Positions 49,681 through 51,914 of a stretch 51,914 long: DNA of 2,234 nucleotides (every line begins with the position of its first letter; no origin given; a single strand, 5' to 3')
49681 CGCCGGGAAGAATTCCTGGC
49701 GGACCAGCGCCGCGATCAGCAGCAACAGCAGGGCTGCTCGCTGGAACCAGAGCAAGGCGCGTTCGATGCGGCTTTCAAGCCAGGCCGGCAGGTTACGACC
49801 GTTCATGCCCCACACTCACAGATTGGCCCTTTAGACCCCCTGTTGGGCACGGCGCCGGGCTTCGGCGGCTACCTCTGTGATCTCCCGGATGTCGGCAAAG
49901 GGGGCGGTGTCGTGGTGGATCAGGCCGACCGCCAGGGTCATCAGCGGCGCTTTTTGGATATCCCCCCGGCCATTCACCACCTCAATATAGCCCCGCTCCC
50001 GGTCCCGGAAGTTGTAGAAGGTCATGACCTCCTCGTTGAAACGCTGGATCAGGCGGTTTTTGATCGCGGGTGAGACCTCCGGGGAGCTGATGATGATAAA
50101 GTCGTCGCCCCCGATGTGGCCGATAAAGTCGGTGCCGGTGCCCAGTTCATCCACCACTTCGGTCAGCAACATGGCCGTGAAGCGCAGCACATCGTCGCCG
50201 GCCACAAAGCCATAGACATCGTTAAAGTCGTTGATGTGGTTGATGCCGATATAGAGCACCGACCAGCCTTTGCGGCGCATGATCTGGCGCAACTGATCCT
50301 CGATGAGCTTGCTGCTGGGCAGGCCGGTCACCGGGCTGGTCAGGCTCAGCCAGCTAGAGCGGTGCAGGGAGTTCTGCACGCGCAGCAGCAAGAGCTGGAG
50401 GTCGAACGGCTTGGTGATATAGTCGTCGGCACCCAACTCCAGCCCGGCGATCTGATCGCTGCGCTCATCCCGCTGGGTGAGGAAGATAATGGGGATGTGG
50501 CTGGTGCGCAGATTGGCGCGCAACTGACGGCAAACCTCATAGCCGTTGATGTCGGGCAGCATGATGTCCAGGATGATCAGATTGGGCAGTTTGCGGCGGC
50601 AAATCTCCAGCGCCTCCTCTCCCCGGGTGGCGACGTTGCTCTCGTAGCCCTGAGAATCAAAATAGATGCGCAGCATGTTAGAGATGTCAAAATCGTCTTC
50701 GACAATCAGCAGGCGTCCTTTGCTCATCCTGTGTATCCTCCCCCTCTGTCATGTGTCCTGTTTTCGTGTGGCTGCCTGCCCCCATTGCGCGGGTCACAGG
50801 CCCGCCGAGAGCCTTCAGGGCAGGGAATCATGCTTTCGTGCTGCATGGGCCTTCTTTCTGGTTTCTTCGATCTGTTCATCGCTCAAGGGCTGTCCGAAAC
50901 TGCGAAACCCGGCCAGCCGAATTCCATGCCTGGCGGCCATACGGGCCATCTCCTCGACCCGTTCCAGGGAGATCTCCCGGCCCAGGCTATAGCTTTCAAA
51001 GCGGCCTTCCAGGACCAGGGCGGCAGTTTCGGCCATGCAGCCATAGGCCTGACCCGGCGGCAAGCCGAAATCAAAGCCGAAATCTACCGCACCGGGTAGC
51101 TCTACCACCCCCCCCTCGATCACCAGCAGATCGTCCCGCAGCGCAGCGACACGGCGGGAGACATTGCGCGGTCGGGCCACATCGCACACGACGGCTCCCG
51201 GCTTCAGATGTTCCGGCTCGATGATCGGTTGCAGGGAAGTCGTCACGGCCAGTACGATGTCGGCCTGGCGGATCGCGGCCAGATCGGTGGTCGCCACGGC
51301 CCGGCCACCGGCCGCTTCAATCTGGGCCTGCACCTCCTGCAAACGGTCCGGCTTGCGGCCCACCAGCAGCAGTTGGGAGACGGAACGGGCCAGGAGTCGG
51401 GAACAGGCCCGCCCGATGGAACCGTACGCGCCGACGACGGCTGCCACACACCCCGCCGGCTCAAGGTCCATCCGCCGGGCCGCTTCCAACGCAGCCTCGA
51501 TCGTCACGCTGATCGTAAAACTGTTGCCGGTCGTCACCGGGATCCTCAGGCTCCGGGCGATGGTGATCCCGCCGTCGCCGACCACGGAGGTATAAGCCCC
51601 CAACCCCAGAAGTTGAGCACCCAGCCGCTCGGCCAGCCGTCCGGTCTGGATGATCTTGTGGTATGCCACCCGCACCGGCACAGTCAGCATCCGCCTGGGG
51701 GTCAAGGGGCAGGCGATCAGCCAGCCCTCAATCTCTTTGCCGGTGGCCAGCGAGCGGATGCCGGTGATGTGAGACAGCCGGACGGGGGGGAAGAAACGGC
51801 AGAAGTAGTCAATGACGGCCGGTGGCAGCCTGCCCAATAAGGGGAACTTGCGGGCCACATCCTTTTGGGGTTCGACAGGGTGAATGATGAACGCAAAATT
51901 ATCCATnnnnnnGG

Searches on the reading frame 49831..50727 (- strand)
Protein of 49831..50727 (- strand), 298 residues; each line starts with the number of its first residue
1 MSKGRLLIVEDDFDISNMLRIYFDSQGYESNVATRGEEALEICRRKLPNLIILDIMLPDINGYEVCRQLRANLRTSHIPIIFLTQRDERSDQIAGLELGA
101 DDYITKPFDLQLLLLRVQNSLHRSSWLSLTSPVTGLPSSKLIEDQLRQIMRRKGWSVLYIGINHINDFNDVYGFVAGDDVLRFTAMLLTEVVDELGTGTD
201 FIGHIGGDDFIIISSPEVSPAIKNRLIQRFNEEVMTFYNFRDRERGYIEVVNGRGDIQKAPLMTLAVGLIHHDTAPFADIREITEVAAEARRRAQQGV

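Call 4: search_protein_families(library=pfam, proteins=[window:49831-50727:-], max_evalue=0.01)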
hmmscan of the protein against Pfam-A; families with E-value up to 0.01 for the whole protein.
window:49831-50727:- (298 aa): 4 families
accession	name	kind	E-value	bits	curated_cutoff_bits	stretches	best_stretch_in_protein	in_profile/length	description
PF00072.30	Response_reg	-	6.9e-28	97.5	30.2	1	7-117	2-110/111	Response regulator receiver domain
PF00990.26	GGDEF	-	1.9e-11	44.5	23.8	1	132-231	5-104/161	Diguanylate cyclase, GGDEF domain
PF23198.2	PDE8A_N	-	7.2e-06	26.4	29.6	1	11-90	18-98/147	PDE8A-like, N-terminal domain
PF02863.23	Arg_repressor_C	-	0.0075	16.5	25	0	184-218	23-56/68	Arginine repressor, C-terminal domain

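Call 15: search_protein_families(library=ncbifam, proteins=[window:49831-50727:-], max_evalue=0.001)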
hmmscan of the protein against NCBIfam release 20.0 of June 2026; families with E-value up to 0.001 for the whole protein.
window:49831-50727:- (298 aa): 106 families (the best 25 are shown)
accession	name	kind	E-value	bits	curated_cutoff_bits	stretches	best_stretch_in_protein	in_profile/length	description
NF007135.0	PRK09581.1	equivalog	5.4e-42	144.2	474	2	5-123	4-121/457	PleD family two-component system response regulator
NF008296.0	PRK11083.1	equivalog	1.5e-36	126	273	1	2-136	2-133/228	two-component system response regulator CreB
TIGR02154.1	PhoB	equivalog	1.1e-35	123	296.2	1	5-125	4-124/226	phosphate regulon transcriptional regulator PhoB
NF053854.1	RespRegPhoBBctds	equivalog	1.5e-34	119.3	270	1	6-125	1-119/225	two-component system response regulator PhoB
NF045944.1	ResRegRpaBCyano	equivalog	3.9e-34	118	330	1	7-125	1-116/229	response regulator transcription factor RpaB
NF040689.1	MtrAB_MtrA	equivalog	8e-34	116.9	300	1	6-125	1-117/219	MtrAB system response regulator MtrA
NF040534.1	resp_reg_YycF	equivalog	2.6e-31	108.7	340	1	5-125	2-119/231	response regulator YycF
NF008034.0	PRK10766.1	equivalog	8.6e-31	107.2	275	1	5-125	4-121/231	two-component system response regulator TorR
NF041733.1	resp_reg_CseB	equivalog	1.9e-30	105.9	350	1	5-126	2-120/228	two-component system response regulator CseB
NF007005.1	PRK09468.1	equivalog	2.6e-30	105.6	331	1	4-127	4-125/237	osmolarity response regulator transcription factor OmpR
NF033117.2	vanR_ACDEGLN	exception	2.6e-29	102.4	350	1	6-124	1-116/226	VanR-ABDEGLN family response regulator transcription factor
NF007982.1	PRK10710.1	equivalog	2.7e-28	99.1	380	1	4-127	8-128/235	envelope stress response regulator BaeR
NF008378.0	PRK11173.1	equivalog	1.3e-27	96.7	334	1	1-127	1-124/238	two-component system response regulator ArcA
NF045991.1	RespRegCtrARhodob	equivalog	1.6e-27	96.7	350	1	5-126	2-121/224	response regulator transcription factor CtrA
NF033120.0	vanR_FM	exception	1.8e-27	96.5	460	1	5-126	5-123/231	vancomycin resistance response regulator transcription factor, VanR-F/VanR-M family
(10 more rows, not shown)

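Call 59: search_solved_structures(query=window:49831-50727:-, max_evalue=0.001, show_alignments=0)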
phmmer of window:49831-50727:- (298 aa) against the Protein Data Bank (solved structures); distinct sequences matched with E-value up to 0.001: 299 (the best 60 are shown).
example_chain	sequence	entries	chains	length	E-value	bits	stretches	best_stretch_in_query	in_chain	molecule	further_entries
9g85_A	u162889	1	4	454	6.2e-41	143.8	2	4-119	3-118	Response regulator PleD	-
2wb4_A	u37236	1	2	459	6.7e-41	143.7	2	4-119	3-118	DIGUANYLATE CYCLASE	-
9g86_A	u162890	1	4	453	7.7e-41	143.5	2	5-119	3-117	Response regulator PleD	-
1w25_A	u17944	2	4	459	8.4e-41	143.4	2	5-119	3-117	STALKED-CELL DIFFERENTIATION CONTROLLING PROTEIN | RESPONSE REGULATOR PLED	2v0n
3t6k_A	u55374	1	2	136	4.1e-28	101.7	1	5-133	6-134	Response regulator receiver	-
2zwm_A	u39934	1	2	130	1.9e-27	99.6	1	5-125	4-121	Transcriptional regulatory protein yycF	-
8fk2_A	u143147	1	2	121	2.2e-27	99.3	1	5-124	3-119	Putative response regulator CovR VicR-like protein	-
3f6p_A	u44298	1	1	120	3.8e-27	98.6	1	5-123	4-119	Transcriptional regulatory protein yycF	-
1mvo_A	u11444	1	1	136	4.3e-27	98.4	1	5-126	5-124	PhoP response regulator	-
1nxo_A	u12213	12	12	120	1.5e-26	96.7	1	5-124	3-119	DNA-binding response regulator | Response regulator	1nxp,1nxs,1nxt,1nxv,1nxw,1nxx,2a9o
6eb7_A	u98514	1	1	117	6.4e-26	94.6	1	5-122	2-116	DNA-binding response regulator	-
3nhz_A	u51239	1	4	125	2.7e-25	92.5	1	3-124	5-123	Two component system transcriptional regulator mtrA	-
9ji3_J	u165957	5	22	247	3.7e-25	92.1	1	3-124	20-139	DNA-binding response regulator | Possible two component system response transcriptional positive regulator PhoP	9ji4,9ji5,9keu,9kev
3r0j_A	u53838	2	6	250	3.8e-25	92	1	3-124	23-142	POSSIBLE TWO COMPONENT SYSTEM RESPONSE TRANSCRIPTIONAL POSITIVE REGULATOR PHOP | Response regulator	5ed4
2gwr_A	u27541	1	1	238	8.7e-25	90.8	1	3-124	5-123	DNA-binding response regulator mtrA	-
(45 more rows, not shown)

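Call 60: find_homologous_proteins(query=window:49831-50727:-, max_evalue=1e-10)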
Query window:49831-50727:- (298 aa): 7999 proteins with E <= 1e-10 among 8000 candidates; the best 120 are listed.
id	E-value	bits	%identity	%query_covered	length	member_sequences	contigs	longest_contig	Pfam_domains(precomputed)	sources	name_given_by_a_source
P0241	4.3e-194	661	100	100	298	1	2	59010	PF23198.2,PF00990.27,PF00072.31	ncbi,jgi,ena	-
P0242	1.1e-193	660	100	100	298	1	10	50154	PF23198.2,PF00990.27,PF00072.31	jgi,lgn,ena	jgi:diguanylate cyclase (GGDEF)-like protein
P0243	2.8e-190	649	97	100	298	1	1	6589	PF23198.2,PF00990.27,PF00072.31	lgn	-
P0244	2.3e-186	636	96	100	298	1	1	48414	PF23198.2,PF00990.27,PF00072.31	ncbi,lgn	-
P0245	2.5e-186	636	95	100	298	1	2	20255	PF00990.27,PF00072.31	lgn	-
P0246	2.5e-186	636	96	100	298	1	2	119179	PF23198.2,PF00990.27,PF00072.31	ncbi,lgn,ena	-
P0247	8.4e-185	631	95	100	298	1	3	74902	PF00990.27,PF00072.31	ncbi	-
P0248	3.5e-176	602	64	99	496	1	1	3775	PF00990.27,PF00072.31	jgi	jgi:PleD family two-component response regulator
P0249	2.8e-172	590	88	99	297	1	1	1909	PF00990.27,PF00072.31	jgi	jgi:diguanylate cyclase (GGDEF)-like protein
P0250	2.8e-171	586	88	99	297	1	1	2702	PF00990.27,PF00072.31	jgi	jgi:diguanylate cyclase (GGDEF)-like protein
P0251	3.8e-170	583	87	100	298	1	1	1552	PF00990.27,PF00072.31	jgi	jgi:diguanylate cyclase (GGDEF)-like protein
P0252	6.0e-170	582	88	99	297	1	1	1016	PF00990.27,PF00072.31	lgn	-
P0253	1.6e-169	581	87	100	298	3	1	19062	PF00990.27,PF00072.31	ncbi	-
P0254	6.9e-169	579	88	99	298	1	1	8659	PF00990.27,PF00072.31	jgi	-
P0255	8.1e-169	578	87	100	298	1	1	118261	PF00990.27,PF00072.31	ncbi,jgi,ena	-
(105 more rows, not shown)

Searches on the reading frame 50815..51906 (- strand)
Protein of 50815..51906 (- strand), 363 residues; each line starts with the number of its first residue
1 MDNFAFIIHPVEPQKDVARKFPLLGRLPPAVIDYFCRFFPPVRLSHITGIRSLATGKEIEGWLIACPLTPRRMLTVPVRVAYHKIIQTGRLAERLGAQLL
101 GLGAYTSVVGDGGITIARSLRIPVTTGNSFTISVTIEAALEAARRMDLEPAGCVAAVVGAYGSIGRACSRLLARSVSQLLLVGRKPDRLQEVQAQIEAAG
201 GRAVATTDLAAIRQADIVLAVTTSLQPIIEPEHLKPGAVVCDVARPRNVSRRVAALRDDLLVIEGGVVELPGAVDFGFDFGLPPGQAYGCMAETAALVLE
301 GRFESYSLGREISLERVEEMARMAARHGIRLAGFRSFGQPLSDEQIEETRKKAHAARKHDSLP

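Call 14: search_protein_families(library=pfam, proteins=[window:50815-51906:-], max_evalue=0.001)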
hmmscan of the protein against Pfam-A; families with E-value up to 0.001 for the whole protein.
window:50815-51906:- (363 aa): 5 families
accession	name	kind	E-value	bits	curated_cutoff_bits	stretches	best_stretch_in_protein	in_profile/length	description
PF01488.26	Shikimate_DH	-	1.1e-11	45.3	24.3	1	152-258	12-126/138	Shikimate / quinate 5-dehydrogenase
PF02882.25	THF_DHG_CYH_C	-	4.2e-06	26.6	27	1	126-247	10-111/160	Tetrahydrofolate dehydrogenase/cyclohydrolase, NAD(P)-binding domain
PF00106.31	adh_short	-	2.6e-05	24.2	26.6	1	154-212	2-61/195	short chain dehydrogenase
PF02423.21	OCD_Mu_crystall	-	0.00026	20.5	24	1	168-244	148-225/314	Ornithine cyclodeaminase/mu-crystallin family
PF13460.12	NAD_binding_10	-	0.00078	19.8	27.2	0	159-225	1-71/184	NAD(P)H-binding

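Call 15: search_protein_families(library=ncbifam, proteins=[window:50815-51906:-], max_evalue=0.001)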
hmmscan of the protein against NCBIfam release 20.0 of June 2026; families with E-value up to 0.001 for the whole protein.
window:50815-51906:- (363 aa): 40 families (the best 25 are shown)
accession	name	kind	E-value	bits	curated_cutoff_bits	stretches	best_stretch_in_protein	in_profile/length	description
NF053554.1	prodigi_MAP_PigE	equivalog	8e-63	213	850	1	4-356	2-360/837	prodigiosin MAP biosynthesis aminotransferase PigE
TIGR04058.1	AcACP_reductase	equivalog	4.6e-31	108.4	449.7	1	32-330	31-335/339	long-chain acyl-[acyl-carrier-protein] reductase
TIGR01035.1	hemA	equivalog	3.7e-09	36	209.55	1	129-258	158-291/416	glutamyl-tRNA reductase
NF000744.0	PRK00045.1-3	equivalog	7.1e-08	31.7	429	1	133-257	167-300/447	glutamyl-tRNA reductase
NF004793.0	PRK06141.1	equivalog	1.8e-07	30.5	322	1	172-239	146-214/314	bifunctional Delta(1)-pyrroline-2-carboxylate/Delta(1)-piperideine-2-carboxylate reductase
NF005402.0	PRK06949.1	equivalog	2.3e-07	30.3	358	1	147-214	6-75/260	SDR family oxidoreductase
NF005681.0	PRK07478.1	subfamily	1.1e-06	28.2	267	1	153-207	7-61/254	SDR family oxidoreductase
TIGR02992.1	ectoine_eutC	equivalog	1.3e-06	27.7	471.65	1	135-241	113-221/326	ectoine utilization protein EutC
NF005495.0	PRK07109.1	subfamily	2.3e-06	27.1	264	1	154-211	10-68/334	SDR family oxidoreductase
NF005489.0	PRK07102.1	equivalog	3.2e-06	26.9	267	1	157-215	6-64/243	SDR family oxidoreductase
TIGR03944.1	dehyd_SbnB_fam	equivalog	3.7e-06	26.2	326.9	1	142-243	122-228/327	2,3-diaminopropionate biosynthesis protein SbnB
NF004521.0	PRK05866.1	equivalog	3.8e-06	26.2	368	1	151-220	39-109/294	SDR family oxidoreductase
NF005446.0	PRK07035.1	equivalog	5e-06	26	373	1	151-206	10-65/255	SDR family oxidoreductase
NF005672.0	PRK07454.1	equivalog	5.9e-06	25.6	234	1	155-217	9-72/241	SDR family oxidoreductase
NF004203.0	PRK05653.2-4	subfamily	6.7e-06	25.7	313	1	152-208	6-63/260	3-oxoacyl-ACP reductase FabG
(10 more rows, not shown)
